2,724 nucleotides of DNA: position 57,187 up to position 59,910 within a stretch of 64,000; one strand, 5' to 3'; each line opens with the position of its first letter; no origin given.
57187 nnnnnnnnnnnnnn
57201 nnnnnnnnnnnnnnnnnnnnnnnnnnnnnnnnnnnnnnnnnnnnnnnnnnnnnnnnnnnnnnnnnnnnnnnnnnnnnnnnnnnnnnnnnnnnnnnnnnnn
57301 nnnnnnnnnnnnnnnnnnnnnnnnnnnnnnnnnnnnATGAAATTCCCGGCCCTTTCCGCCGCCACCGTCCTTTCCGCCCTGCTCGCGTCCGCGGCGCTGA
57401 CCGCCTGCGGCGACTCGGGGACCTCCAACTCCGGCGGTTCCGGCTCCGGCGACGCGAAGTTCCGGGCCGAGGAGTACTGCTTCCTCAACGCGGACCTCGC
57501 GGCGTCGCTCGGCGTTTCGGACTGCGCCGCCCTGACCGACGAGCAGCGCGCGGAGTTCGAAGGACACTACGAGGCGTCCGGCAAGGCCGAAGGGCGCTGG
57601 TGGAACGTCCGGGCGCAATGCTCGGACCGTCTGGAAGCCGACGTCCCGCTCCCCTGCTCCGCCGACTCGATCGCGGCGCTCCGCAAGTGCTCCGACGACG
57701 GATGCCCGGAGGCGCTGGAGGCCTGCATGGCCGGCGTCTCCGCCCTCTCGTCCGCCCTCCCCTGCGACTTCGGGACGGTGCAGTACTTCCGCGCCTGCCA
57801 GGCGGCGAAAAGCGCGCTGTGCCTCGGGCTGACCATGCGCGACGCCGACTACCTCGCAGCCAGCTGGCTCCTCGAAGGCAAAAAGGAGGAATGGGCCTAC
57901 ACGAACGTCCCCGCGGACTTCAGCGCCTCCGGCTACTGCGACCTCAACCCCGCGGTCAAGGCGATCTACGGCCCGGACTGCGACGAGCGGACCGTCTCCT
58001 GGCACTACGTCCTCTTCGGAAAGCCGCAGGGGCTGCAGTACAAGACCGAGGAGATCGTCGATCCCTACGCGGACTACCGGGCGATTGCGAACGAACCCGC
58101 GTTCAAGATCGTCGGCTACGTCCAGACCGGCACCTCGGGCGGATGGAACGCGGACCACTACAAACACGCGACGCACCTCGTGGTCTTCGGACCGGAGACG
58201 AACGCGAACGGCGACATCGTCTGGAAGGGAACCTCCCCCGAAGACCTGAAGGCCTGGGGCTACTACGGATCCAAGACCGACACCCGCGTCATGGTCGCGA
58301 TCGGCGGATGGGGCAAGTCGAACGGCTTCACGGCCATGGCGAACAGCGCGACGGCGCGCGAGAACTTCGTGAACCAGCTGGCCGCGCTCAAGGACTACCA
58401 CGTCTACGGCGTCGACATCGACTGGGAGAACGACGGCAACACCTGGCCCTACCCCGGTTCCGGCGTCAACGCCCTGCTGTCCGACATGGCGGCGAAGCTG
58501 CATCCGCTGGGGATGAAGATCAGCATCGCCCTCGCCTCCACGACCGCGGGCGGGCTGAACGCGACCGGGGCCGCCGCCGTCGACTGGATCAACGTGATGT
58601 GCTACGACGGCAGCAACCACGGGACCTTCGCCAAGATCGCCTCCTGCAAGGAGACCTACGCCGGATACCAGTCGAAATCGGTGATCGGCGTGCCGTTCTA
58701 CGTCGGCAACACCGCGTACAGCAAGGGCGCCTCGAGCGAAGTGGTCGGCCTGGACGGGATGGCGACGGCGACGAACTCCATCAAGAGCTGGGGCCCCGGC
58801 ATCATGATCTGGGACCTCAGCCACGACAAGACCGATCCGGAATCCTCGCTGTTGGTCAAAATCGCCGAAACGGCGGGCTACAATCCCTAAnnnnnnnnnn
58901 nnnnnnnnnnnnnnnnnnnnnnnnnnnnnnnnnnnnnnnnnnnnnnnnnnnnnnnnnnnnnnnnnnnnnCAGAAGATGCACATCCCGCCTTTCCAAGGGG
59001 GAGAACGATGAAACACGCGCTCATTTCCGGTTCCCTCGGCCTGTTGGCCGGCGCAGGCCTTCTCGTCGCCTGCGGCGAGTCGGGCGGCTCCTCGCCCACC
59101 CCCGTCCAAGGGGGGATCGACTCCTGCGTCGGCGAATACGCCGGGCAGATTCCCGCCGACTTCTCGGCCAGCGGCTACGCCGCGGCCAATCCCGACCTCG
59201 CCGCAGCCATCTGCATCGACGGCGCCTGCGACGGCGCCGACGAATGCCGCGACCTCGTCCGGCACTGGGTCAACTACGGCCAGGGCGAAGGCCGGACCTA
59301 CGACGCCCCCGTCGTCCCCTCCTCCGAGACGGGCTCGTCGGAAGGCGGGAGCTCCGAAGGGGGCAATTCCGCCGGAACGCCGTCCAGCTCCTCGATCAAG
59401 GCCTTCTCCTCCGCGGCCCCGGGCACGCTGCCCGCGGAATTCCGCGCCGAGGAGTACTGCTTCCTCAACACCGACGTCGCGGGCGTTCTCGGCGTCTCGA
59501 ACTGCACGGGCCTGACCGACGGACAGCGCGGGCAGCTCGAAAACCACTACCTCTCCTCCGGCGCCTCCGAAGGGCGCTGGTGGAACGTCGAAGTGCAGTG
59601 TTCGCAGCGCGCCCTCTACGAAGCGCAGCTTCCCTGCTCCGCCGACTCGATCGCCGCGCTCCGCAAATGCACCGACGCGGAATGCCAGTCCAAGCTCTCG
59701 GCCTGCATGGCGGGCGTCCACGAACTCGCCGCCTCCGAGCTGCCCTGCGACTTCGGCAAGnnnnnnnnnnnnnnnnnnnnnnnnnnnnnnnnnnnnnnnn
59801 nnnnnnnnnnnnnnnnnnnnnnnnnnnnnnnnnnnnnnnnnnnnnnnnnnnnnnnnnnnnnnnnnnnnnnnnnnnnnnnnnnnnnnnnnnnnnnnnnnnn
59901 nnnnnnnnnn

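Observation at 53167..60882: A SusC/SusD-less surface glycan locus: small beta-barrel OMP, two PCMD-like lipoproteins and two GH18-like lipoproteins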

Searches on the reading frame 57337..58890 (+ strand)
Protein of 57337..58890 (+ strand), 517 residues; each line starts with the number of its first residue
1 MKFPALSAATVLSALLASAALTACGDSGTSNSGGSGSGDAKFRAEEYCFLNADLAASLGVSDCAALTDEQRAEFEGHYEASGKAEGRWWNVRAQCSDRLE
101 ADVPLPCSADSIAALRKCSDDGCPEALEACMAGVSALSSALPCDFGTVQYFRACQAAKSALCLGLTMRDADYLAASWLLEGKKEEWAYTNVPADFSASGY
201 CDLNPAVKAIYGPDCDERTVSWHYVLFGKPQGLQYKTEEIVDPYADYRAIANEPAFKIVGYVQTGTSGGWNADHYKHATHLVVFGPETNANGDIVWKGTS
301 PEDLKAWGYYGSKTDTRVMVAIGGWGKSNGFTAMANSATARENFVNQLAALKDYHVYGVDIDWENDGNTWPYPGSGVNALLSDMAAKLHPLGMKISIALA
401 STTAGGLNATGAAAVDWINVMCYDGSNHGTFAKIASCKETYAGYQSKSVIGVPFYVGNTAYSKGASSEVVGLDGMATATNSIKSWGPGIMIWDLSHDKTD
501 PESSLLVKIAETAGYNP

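Call 3: search_protein_families(library=pfam, proteins=[window:57337-58890:+], max_evalue=0.1)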
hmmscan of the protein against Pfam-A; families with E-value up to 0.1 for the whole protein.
window:57337-58890:+ (517 aa): 1 family
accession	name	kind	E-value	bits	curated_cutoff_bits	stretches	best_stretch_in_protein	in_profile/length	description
PF00704.34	Glyco_hydro_18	-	1.2e-20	74.9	29.6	1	258-467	2-241/317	Glycosyl hydrolases family 18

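Call 4: search_protein_families(library=ncbifam, proteins=[window:57337-58890:+], max_evalue=0.1)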
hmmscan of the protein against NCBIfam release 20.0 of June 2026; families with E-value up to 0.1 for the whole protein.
window:57337-58890:+ (517 aa): 1 family
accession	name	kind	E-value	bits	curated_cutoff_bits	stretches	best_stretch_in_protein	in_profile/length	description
NF052619.1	ChiD_Serratia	equivalog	1.8e-05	23.9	750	1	315-393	103-181/416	chitinase ChiD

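Call 14: search_solved_structures(query=window:57337-58890:+, max_evalue=0.01, show_alignments=2)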
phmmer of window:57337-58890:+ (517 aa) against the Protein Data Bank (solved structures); distinct sequences matched with E-value up to 0.01: 45.
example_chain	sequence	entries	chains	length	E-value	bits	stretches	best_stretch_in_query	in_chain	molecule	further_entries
8hw6_A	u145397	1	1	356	5e-12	48.4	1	255-433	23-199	Chitinase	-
8hw7_A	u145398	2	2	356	3.8e-10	42.2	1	255-433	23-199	Chitinase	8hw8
1itx_A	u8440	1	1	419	6.1e-10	41.5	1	316-453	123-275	Glycosyl Hydrolase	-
5gzu_A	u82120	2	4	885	1.4e-09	40.4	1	308-366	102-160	Chitinase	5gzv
5gzt_B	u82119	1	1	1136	2.5e-09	39.5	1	308-366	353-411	Chitinase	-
6hm1_A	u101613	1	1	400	2.7e-08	36.1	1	315-429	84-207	Glycoside hydrolase family 18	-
4ptm_A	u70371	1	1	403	2.8e-08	36.1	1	315-429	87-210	Glycoside hydrolase family 18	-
4lgx_A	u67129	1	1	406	2.8e-08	36.1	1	315-429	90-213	Glycoside hydrolase family 18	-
4nzc_A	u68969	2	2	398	2.9e-08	36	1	315-429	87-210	Glycoside hydrolase family 18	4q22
6tsb_AAA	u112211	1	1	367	3.5e-08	35.8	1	309-369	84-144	Peroxiredoxin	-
6t9m_AAA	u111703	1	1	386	3.8e-08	35.6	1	309-369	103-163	Peroxiredoxin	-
6f8n_A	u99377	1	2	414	7.4e-08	34.7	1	315-429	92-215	Glycoside hydrolase family 18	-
6jm7_A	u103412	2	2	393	2.4e-07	33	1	315-431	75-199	ofchtiv | ofchtiv-allosamidin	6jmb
6epb_A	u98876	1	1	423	1.1e-05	27.5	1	316-425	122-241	Endochitinase 42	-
6xyz_A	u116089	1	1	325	1.2e-05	27.4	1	256-467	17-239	Candidate chitinase Glycoside hydrolase family 18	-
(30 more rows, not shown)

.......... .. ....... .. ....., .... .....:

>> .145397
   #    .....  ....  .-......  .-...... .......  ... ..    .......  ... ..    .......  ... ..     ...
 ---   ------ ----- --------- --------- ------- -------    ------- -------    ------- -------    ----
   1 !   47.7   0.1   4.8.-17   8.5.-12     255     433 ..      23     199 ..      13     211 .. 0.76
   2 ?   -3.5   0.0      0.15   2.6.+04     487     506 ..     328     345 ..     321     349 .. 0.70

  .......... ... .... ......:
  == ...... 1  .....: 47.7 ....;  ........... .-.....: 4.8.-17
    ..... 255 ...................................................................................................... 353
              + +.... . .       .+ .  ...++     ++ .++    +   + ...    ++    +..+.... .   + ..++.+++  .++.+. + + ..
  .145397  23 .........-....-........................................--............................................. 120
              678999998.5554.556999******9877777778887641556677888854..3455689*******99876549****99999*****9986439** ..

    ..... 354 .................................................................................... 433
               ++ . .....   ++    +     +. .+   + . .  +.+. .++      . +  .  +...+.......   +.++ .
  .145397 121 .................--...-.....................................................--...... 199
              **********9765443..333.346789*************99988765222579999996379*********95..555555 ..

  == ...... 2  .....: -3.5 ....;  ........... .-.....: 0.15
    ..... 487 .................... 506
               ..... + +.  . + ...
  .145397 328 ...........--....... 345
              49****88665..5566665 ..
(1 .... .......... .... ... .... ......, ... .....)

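Call 21: find_homologous_proteins(query=window:57337-58890:+)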
Query window:57337-58890:+ (517 aa): 45 proteins with E <= 0.001 among 8000 candidates.
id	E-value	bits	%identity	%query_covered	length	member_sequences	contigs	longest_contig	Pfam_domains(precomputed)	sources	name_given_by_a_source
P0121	0.0e+0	1130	96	93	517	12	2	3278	PF00704.35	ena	-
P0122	0.0e+0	1083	92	93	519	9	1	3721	PF00704.35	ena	-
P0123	0.0e+0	1014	87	93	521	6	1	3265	PF00704.35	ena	-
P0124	1.0e-288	976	82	93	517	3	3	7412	PF00704.35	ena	-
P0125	3.6e-237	806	69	93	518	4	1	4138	PF00704.35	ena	-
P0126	2.2e-202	692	62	93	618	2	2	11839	PF00704.35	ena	-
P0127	4.3e-199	681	63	93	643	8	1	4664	PF00704.35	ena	-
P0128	3.6e-196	671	62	93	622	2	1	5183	PF00704.35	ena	-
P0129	9.7e-194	663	61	93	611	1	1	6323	PF00704.35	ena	-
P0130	4.5e-190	651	61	93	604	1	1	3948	PF00704.35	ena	-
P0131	6.5e-190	650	61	93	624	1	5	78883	PF00704.35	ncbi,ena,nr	ncbi:MAG: hypothetical protein J6T45_04170 [Fibrobacterales bacterium]|nr:hypothetical protein [Fibr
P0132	8.1e-183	627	58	93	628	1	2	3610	PF00704.35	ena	-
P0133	2.4e-168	579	56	92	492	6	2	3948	PF00704.35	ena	-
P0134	5.8e-166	571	56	93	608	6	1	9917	PF00704.35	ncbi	-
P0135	5.9e-127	443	45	92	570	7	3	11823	PF00704.35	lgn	-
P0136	5.1e-84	301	37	98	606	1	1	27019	PF00704.35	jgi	jgi:hypothetical protein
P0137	2.4e-16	78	29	50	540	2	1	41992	PF25490.1,PF18962.8,PF23916.2,PF00704.35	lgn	-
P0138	2.1e-13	68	33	50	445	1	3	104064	PF02839.20,PF03644.20,PF00704.35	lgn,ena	-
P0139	3.2e-13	67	27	50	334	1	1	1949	PF00704.35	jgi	jgi:chitinase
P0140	5.4e-13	67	29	49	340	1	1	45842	PF14600.12,PF00704.35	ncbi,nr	ncbi:MAG: hypothetical protein GX366_05350 [Epulopiscium sp.]|nr:hypothetical protein [Candidatus Ep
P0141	1.1e-12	65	31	51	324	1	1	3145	PF23916.2,PF00704.35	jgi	jgi:GH18 family chitinase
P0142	9.2e-12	62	29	50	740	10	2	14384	PF00704.35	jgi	-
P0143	1.8e-11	62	30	46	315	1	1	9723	PF00704.35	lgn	-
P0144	9.4e-11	59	32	39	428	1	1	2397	PF02839.20,PF23916.2,PF03644.20,PF00704.35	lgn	-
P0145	4.9e-10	57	29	50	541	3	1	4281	PF02839.20,PF14600.12,PF23916.2,PF00704.35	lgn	-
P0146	1.2e-9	56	29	50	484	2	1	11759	PF02839.20,PF00704.35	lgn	-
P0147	2.3e-9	55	28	53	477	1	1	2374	PF02839.20,PF23916.2,PF00704.35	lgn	-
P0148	4.3e-9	54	33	37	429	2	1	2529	PF02839.20,PF03644.20,PF00704.35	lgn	-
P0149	8.8e-9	53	29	51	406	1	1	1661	PF18962.8,PF00704.35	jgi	jgi:chitinase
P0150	1.2e-8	52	27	49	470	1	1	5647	PF02839.20,PF00704.35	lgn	-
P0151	1.9e-8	52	30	50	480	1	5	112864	PF02839.20,PF00704.35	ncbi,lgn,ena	-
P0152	2.4e-8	51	29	51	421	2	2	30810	PF02839.20,PF00704.35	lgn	-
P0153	3.1e-8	51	28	50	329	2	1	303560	PF23916.2,PF00704.35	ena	-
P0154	8.2e-8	49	29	50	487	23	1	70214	PF02839.20,PF23916.2,PF00704.35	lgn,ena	-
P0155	8.4e-8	49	30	37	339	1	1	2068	PF23916.2,PF00704.35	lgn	-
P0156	8.6e-8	49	30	50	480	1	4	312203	PF02839.20,PF00704.35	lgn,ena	-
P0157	1.0e-7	49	27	50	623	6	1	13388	PF02839.20,PF13287.13,PF23916.2,PF13290.14,PF03644.20,PF00704.35,PF03174.20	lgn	-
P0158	1.6e-7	49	29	38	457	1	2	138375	PF02839.20,PF23916.2,PF00704.35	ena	-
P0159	2.0e-7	48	31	38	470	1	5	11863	PF02839.20,PF23916.2,PF00704.35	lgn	-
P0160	2.3e-7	48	27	39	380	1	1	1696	PF23916.2,PF00704.35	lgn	-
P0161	3.1e-7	48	27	39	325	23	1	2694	PF23916.2,PF03644.20,PF00704.35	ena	-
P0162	3.1e-7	48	27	50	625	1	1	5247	PF02839.20,PF13287.13,PF23916.2,PF13290.14,PF03644.20,PF00704.35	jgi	jgi:GH18 family chitinase/chitodextrinase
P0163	7.8e-7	46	28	53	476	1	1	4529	PF02839.20,PF23916.2,PF03644.20,PF00704.35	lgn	-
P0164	3.7e-6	44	26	50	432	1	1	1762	PF02839.20,PF14600.12,PF23916.2,PF00704.35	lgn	-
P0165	1.6e-5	42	27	38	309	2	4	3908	PF00704.35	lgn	-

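Call 22: find_encoding_contigs(protein=P0136, flank=10000, max_places=2)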
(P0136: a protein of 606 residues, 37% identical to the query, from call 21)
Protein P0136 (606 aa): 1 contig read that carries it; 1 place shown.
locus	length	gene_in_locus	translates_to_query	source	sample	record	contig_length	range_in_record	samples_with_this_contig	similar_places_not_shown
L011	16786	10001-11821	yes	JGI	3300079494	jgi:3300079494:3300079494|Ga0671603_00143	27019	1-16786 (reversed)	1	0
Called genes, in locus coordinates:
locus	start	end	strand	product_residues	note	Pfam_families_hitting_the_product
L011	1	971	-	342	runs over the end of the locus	PF03706:LPG_synthase_TM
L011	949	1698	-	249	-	PF13489:Methyltransf_23, PF01209:Ubie_methyltran (weak), PF13847:Methyltransf_31, PF08241:Methyltransf_11, PF08242:Methyltransf_12, PF13649:Methyltransf_25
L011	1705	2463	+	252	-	PF13489:Methyltransf_23 (weak), PF08241:Methyltransf_11, PF08242:Methyltransf_12, PF13649:Methyltransf_25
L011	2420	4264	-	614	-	PF00483:NTP_transferase, PF12804:NTP_transf_3, PF01636:APH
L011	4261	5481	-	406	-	PF07075:NamZ_N, PF20732:NamZ_C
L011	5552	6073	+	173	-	PF00436:SSB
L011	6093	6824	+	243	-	-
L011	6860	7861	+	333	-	PF01118:Semialdhyde_dh, PF02774:Semialdhyde_dhC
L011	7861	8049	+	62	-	-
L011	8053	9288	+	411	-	PF01168:Ala_racemase_N, PF00842:Ala_racemase_C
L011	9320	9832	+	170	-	PF00578:AhpC-TSA, PF08534:Redoxin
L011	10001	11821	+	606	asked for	PF00704:Glyco_hydro_18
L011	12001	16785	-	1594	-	?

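Call 23: find_encoding_contigs(protein=P0135, flank=10000, max_places=2)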
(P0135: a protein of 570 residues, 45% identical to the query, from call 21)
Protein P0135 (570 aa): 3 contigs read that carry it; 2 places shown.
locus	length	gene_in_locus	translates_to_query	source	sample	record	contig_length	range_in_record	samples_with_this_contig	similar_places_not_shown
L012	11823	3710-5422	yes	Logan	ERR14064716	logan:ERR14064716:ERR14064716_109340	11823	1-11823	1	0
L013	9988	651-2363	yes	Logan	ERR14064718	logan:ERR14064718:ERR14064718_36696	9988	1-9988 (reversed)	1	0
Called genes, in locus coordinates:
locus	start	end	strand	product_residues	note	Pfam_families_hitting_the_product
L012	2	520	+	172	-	?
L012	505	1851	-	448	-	PF01938:TRAM, PF21579:PabTrmU54_TRAM_dom (weak), PF05958:tRNA_U5-meth_tr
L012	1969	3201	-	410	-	PF00932:LTD (weak)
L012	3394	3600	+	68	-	-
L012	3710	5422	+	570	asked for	PF00704:Glyco_hydro_18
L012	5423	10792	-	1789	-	PF00005:ABC_tran (faint), PF01443:Viral_helicase1 (faint), PF02463:SMC_N (faint), PF02492:cobW (faint), PF03193:RsgA_GTPase (faint), PF17760:UvrA_inter, PF17755:UvrA_DNA-bind, PF17760:UvrA_inter, +15 more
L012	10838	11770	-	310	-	PF10043:DUF2279 (weak)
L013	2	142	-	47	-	?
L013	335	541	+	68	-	-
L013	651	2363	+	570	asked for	PF00704:Glyco_hydro_18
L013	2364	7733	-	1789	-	PF00005:ABC_tran (faint), PF01443:Viral_helicase1 (faint), PF02463:SMC_N (faint), PF02492:cobW (faint), PF03193:RsgA_GTPase (faint), PF17760:UvrA_inter, PF17755:UvrA_DNA-bind, PF17760:UvrA_inter, +15 more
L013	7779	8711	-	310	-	PF10043:DUF2279 (weak)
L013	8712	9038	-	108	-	PF13411:MerR_1 (weak)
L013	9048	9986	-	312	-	?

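Call 24: find_encoding_contigs(protein=P0134, flank=10000, max_places=2)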
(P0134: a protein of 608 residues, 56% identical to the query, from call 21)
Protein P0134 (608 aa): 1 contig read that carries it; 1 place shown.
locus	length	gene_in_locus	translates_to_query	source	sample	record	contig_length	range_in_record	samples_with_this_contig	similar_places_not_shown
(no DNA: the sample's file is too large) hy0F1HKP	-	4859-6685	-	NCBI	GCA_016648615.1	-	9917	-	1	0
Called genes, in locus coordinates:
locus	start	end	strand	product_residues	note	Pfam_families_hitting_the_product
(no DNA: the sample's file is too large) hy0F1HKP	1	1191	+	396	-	?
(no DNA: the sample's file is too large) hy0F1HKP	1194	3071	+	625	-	PF16410:DUF5018 (faint), PF13201:PCMD (faint)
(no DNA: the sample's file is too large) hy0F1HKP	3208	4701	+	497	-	PF00704:Glyco_hydro_18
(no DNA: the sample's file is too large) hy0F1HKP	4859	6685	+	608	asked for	PF00704:Glyco_hydro_18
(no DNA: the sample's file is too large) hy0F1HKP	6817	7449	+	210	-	PF03942:DTW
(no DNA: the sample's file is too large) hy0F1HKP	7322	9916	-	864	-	?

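Call 65: predict_structure(alignment_id=A4)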
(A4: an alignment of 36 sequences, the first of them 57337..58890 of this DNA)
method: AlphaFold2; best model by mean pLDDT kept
length: 517 residues; sequences in the alignment: 36
mean_pLDDT: 87.6   pTM: 0.59
mean pLDDT of the five models: 87.6, 87.2, 86.4, 86.0, 84.7
residues with pLDDT >= 90: 367; 70-90: 105; 50-70: 9; < 50: 36
segments of 3 or more residues with pLDDT < 50: 1-36
pLDDT, mean of each block of 10 residues (from residue 1): 30 31 27 48 94 95 95 95 90 92 87 92 93 85 92 90 83 92 93 93 95 92 94 81 88 94 90 95 93 93 95 97 88 94 98 97 77 87 98 96 86 96 81 94 96 93 94 98 97 94 97 92
secondary structure, 60 per line:
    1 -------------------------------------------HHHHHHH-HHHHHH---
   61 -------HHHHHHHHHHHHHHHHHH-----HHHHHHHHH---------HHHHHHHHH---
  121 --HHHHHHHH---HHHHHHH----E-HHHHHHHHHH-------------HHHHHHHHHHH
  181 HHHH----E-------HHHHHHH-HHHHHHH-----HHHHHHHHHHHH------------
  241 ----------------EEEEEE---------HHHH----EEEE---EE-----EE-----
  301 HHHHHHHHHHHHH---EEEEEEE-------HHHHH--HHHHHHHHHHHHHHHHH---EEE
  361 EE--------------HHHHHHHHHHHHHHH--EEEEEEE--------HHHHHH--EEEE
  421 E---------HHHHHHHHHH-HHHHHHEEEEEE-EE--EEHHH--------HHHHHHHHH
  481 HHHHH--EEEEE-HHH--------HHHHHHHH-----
elements in order: H44-50 H52-57 H68-85 H91-99 H109-117 H123-130 H134-140 H147-156 H170-184 H197-203 H205-211 H217-228 E257-262 H272-275 E280-283 H301-313 E317-323 H331-335 H338-354 E358-362 H377-391 E394-400 H409-414 E417-421 H431-440 H442-447 E448-453 H472-485 E488-492 H505-512

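Call 67: fold_search(model_id=the predicted structure, library=pdb)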
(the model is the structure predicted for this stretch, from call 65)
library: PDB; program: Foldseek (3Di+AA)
matches with E <= 10: 1914; with E <= 0.001: 426
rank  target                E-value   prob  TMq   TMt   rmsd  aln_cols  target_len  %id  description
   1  6jm8_A                8.1e-14  1.00  0.43  0.58   4.6       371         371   18  Crystal structure of Ostrinia furnacalis Group IV chitinase (released 2020-03-11)
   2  6xyz                  1.1e-13  1.00  0.44  0.72   3.3       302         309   21  Crystal structure of the GH18 chitinase ChiB from the chitin utilization locus of Flavobacterium johnsoniae (released 2020-09-02)
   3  6jm7                  2.4e-13  1.00  0.42  0.57   4.5       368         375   18  Crystal structure of Ostrinia furnacalis Group IV chitinase (released 2020-03-11)
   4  6jmb_A                2.9e-13  1.00  0.42  0.56   5.0       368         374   19  Crystal structure of Ostrinia furnacalis Group IV chitinase in complex with allosamidin (released 2020-03-11)
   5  3co4                  6.5e-13  1.00  0.45  0.72   3.5       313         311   18  Crystal structure of a chitinase from Bacteroides thetaiotaomicron (released 2008-04-08)
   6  5y2c_A                9.6e-13  1.00  0.43  0.56   4.9       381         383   15  Crystal structure of Ostrinia furnacalis Group II chitinase catalytic domain 2 E2180L mutant in complex with PENTA-N-A (released 2018-01-17)
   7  5y29                  1.5e-12  1.00  0.42  0.57   4.8       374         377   19  Crystal structure of Ostrinia furnacalis Group II chitinase catalytic domain 1 (released 2018-01-17)
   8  7fbt                  2.1e-12  1.00  0.42  0.67   3.9       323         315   18  Crystal structure of chitinase (RmChi1) from Rhizomucor miehei (sp p32 2 1, MR) (released 2021-08-11)
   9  5y2a_A                2.7e-12  1.00  0.42  0.56   4.9       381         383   15  Crystal structure of Ostrinia furnacalis Group II chitinase catalytic domain 2 (released 2018-01-17)
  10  8hw6                  4.2e-12  1.00  0.40  0.61   5.8       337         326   22  Crystal structure of Heterodera glycines chitinase 2 (released 2024-06-05)
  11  8ovr                  4.7e-12  1.00  0.41  0.37   6.7       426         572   16  Clostridium perfringens chitinase CP56_3454 apo form (released 2023-07-12)
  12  3wkz                  5.9e-12  1.00  0.42  0.55   5.2       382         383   15  Crystal Structure of the Ostrinia furnacalis Group I Chitinase catalytic domain E148Q mutant (released 2014-04-09)
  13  3w4r                  8.6e-12  1.00  0.42  0.56   5.0       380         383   16  Crystal structure of an insect chitinase from the Asian corn borer, Ostrinia furnacalis (released 2014-02-12)
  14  1ll7_A                9.1e-12  1.00  0.41  0.53   4.8       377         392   18  STRUCTURE OF THE E171Q MUTANT OF C. IMMITIS CHITINASE 1 (released 2002-12-18)
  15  8hw7_A                9.6e-12  1.00  0.40  0.62   5.6       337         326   21  Crystal structure of Heterodera glycines chitinase 2 D129A/E131A mutant in complex with chitopentaose (released 2024-06-05)
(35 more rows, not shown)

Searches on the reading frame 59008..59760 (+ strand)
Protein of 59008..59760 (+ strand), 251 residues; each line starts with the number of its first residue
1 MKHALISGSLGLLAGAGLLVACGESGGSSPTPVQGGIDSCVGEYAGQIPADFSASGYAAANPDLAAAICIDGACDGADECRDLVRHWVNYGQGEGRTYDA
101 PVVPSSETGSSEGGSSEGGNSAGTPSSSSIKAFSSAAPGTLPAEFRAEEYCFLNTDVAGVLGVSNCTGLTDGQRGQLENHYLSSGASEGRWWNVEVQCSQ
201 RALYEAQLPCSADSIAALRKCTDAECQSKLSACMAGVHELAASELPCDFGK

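Call 91: search_protein_families(library=pfam, proteins=[window:59008-59760:+], max_evalue=10)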
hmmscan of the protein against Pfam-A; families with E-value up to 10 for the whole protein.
window:59008-59760:+ (251 aa): 1 family
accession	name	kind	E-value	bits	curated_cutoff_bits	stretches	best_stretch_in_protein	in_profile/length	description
PF07657.19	MNNL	-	0.089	12.7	22.5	1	209-251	23-64/157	N terminus of Notch ligand C2-like domain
